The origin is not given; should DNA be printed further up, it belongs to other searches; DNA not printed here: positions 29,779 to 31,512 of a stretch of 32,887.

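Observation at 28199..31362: NDH-2 fused to, and translationally coupled with, a novel repeated membrane module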

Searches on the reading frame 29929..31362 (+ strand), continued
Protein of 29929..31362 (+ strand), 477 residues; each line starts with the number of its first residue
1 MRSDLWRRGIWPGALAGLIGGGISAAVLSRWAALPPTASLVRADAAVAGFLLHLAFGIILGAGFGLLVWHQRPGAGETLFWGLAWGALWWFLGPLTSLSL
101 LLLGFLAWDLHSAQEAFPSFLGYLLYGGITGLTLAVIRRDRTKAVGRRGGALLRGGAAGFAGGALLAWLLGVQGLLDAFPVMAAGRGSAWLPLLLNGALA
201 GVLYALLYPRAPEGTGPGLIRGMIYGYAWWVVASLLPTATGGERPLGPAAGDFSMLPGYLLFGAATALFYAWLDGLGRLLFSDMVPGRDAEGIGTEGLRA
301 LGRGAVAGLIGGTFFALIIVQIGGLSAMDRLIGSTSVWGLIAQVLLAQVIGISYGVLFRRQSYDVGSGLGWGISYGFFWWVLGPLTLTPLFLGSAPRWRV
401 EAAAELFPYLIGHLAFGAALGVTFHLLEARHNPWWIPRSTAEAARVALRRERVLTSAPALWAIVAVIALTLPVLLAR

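Call 80: fold_search(model_id=the predicted structure, library=pdb)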
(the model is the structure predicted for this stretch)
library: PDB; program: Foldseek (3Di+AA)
matches with E <= 10: 219; with E <= 0.001: 0
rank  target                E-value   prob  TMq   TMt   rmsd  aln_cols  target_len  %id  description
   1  4gby                  7.1e-03  0.51  0.15  0.15  26.6       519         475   17  The structure of the MFS (major facilitator superfamily) proton:xylose symporter XylE bound to D-xylose (released 2012-10-17)
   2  7cvs_B                1.2e-02  0.41  0.14  0.15  23.1       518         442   15  Crystal structure of the C85A/L194A mutant CLC-ec1 with Fab fragment (released 2021-09-01)
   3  7cvs_A                1.3e-02  0.38  0.14  0.15  23.2       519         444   14  Crystal structure of the C85A/L194A mutant CLC-ec1 with Fab fragment (released 2021-09-01)
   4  6adb_B                1.7e-02  0.38  0.14  0.15  23.1       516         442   15  Crystal structure of the E148N mutant CLC-ec1 in 20mM bromide (released 2019-08-28)
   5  6adc_A                1.8e-02  0.33  0.14  0.15  25.4       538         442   15  Crystal structure of the E148A mutant CLC-ec1 in the presence of 50mM bromoacetate (released 2019-08-28)
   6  1kpl_A                1.9e-02  0.30  0.13  0.14  23.7       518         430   15  Crystal Structure of the ClC Chloride Channel from S. typhimurium (released 2002-01-23)
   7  7cvt_A                2.1e-02  0.30  0.14  0.15  25.0       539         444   15  Crystal structure of the C85A/L194A/H234C mutant CLC-ec1 with Fab fragment (released 2021-09-01)
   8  4kk8_A                2.6e-02  0.30  0.15  0.15  23.0       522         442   15  Structure of the E148Q mutant of CLC-ec1 deltaNC construct in 100mM fluoride (released 2013-08-21)
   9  3ejy_B                3.0e-02  0.30  0.15  0.15  23.0       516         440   15  Structure of E203H mutant of E.coli Cl-/H+ antiporter, CLC-ec1 (released 2009-02-17)
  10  2ht4_A                4.1e-02  0.23  0.14  0.14  23.5       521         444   14  Structure of the Escherichia coli ClC chloride channel Y445W mutant and Fab complex (released 2006-09-19)
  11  6l1x                  5.2e-02  0.18  0.14  0.11  21.6       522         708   13  Quinol-dependent nitric oxide reductase (qNOR) from Neisseria meningitidis in the monomeric oxidized state with zinc com (released 2020-04-01)
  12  4mqx_A                5.5e-02  0.21  0.14  0.15  23.2       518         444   14  CLC-ec1 Fab Complex Cysless A399C-A432C mutant (released 2014-04-16)
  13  7ro0_A                6.2e-02  0.20  0.14  0.15  23.1       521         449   14  CLC-ec1 at pH 7.5 100 mM NaGluconate Swap (released 2022-11-16)
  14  2ht2_B                6.8e-02  0.20  0.14  0.15  23.8       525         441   14  Structure of the Escherichia coli ClC chloride channel Y445H mutant and Fab complex (released 2006-09-19)
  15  1ott_B                7.1e-02  0.20  0.14  0.15  23.2       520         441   15  Structure of the Escherichia coli ClC Chloride channel E148A mutant and Fab Complex (released 2003-04-15)
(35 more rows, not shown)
